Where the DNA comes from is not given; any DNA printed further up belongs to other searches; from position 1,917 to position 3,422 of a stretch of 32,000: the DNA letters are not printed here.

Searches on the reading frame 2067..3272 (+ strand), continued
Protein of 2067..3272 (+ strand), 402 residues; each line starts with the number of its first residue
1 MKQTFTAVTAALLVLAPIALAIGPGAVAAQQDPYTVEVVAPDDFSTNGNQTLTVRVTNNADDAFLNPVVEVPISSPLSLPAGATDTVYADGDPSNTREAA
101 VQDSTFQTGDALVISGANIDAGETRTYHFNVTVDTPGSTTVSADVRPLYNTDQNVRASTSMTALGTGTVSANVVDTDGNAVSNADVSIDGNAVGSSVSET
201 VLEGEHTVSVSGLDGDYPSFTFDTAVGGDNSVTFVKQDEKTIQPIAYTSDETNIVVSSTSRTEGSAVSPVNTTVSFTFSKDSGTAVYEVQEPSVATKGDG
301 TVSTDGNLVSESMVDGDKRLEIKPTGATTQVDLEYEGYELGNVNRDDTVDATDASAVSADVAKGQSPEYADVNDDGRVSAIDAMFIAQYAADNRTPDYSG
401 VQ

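Call 70: predict_structure(alignment_id=A3)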
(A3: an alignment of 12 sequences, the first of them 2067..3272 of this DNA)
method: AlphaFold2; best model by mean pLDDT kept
length: 402 residues; sequences in the alignment: 12
mean_pLDDT: 84.3   pTM: 0.72
mean pLDDT of the five models: 84.3, 79.0, 78.6, 77.0, 73.4
residues with pLDDT >= 90: 216; 70-90: 139; 50-70: 14; < 50: 33
segments of 3 or more residues with pLDDT < 50: 1-30, 400-402
pLDDT, mean of each block of 10 residues (from residue 1): 33 29 32 85 89 92 89 91 81 82 89 90 92 92 86 84 94 92 91 89 95 89 94 91 92 90 85 94 93 88 94 91 91 94 89 93 92 87 83 59 33
secondary structure, 60 per line:
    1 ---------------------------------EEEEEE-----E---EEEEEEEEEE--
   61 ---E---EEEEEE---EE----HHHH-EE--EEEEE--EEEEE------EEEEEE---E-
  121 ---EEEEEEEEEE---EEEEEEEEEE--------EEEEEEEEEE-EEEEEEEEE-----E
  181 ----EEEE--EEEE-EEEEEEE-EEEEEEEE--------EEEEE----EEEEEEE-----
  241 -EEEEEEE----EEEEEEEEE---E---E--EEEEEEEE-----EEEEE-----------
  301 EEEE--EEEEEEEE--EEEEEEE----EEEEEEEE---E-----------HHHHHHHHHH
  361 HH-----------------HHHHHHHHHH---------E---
elements in order: E34-39 E49-58 E68-73 H83-86 E92-96 E99-103 E110-115 E124-133 E137-146 E155-164 E166-174 E185-188 E191-194 E196-202 E204-211 E220-224 E229-235 E242-248 E253-261 E272-279 E285-289 E301-304 E307-314 E317-323 E328-335 H351-362 H380-389
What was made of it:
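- On Type-I dockerin (PF00404): Helices 351-362 and 380-389, pLDDT about 90 (call 70).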

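Call 73: fold_search(model_id=the predicted structure, library=pdb)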
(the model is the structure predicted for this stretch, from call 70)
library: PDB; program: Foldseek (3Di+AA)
matches with E <= 10: 1539; with E <= 0.001: 65
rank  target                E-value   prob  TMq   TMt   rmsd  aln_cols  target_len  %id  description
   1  3lso_A                8.1e-07  0.99  0.15  0.14  19.7       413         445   12  Crystal structure of Putative membrane anchored protein from Corynebacterium diphtheriae (released 2010-02-23)
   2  8wxd_A                2.2e-06  1.00  0.25  0.24  10.3       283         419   10  Crystal Structure of shaft pilin PilA from Streptococcus sanguinis (released 2025-05-07)
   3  8t2v_A                6.4e-06  1.00  0.26  0.12  11.8       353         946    7  Cryo-EM Structures of Full-length Integrin alphaIIbbeta3 in Native Lipids (released 2023-07-26)
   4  9uvm                  7.1e-06  1.00  0.26  0.25   8.9       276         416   14  The SeMet pili protein of Streptococcus Sanguinis (released 2026-01-21)
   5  9vqn                  7.5e-06  1.00  0.26  0.25   9.1       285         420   13  Crystal structure of Se-Met SSA1633 from Streptococcus sanguinis (Phase determination model) (released 2026-01-21)
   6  4hss_B                1.1e-05  1.00  0.31  0.31   7.6       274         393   12  Structure of the Full-Length Major Pilin SpaD from Corynebacterium diphtheriae (released 2013-11-13)
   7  7usl_A                1.3e-05  1.00  0.24  0.13  15.2       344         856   10  Integrin alphaM/beta2 ectodomain in complex with adenylate cyclase toxin RTX751 and M1F5 Fab (released 2022-08-17)
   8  8wgg                  1.5e-05  1.00  0.27  0.26   8.7       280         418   12  Crystal structure of basal pilin PilB from Streptococcus sanguinis (released 2025-03-26)
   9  7nxd_A                1.9e-05  1.00  0.25  0.13  13.8       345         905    8  Cryo-EM structure of human integrin alpha5beta1 in the half-bent conformation (released 2021-08-25)
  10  3fcs_A                1.9e-05  1.00  0.26  0.13  14.9       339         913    8  Structure of complete ectodomain of integrin aIIBb3 (released 2009-01-20)
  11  9lj6                  3.0e-05  1.00  0.27  0.39   9.3       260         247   10  Crystal Structure of C-terminal rigid fragment containing middle and C-terminal domains of the Basal pilin EbpB from Ent (released 2025-07-16)
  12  10ps                  3.3e-05  1.00  0.21  0.16  21.1       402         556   14  Crystal structure of SdrD A2-A3-B1-B2 domains from Staphylococcus aureus JH1 (released 2026-02-11)
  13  4neh_A                3.5e-05  1.00  0.26  0.11  14.0       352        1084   12  An internal ligand-bound, metastable state of a leukocyte integrin, aXb2 (released 2014-01-15)
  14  5yu5_A                4.6e-05  1.00  0.24  0.22  10.5       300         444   12  Crystal structure of shaft pilin spaD from Lactobacillus rhamnosus GG (released 2018-06-20)
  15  8zdg_A                7.3e-05  1.00  0.26  0.13  12.8       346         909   10  Cryo-EM structure of the integrin avb3 with CWHM-12, conformation 1 (released 2025-10-22)
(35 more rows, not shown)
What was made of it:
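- On A2M/C3/TEP thioester-containing proteins: Foldseek is generic (call 73).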

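Call 85: search_protein_families(library=padloc, proteins=[L001:4348-9987:+, window:2067-3272:+, L001:3637-4125:-], max_evalue=0.01)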
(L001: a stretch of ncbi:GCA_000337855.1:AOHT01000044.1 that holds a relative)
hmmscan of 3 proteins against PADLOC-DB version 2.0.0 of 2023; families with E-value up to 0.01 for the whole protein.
L001:4348-9987:+ (1880 aa): 0 families

window:2067-3272:+ (402 aa): 0 families

L001:3637-4125:- (162 aa): 0 families
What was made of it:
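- Tried and rejected: PADLOC defence models gave no hits for any of the four proteins (call 85).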
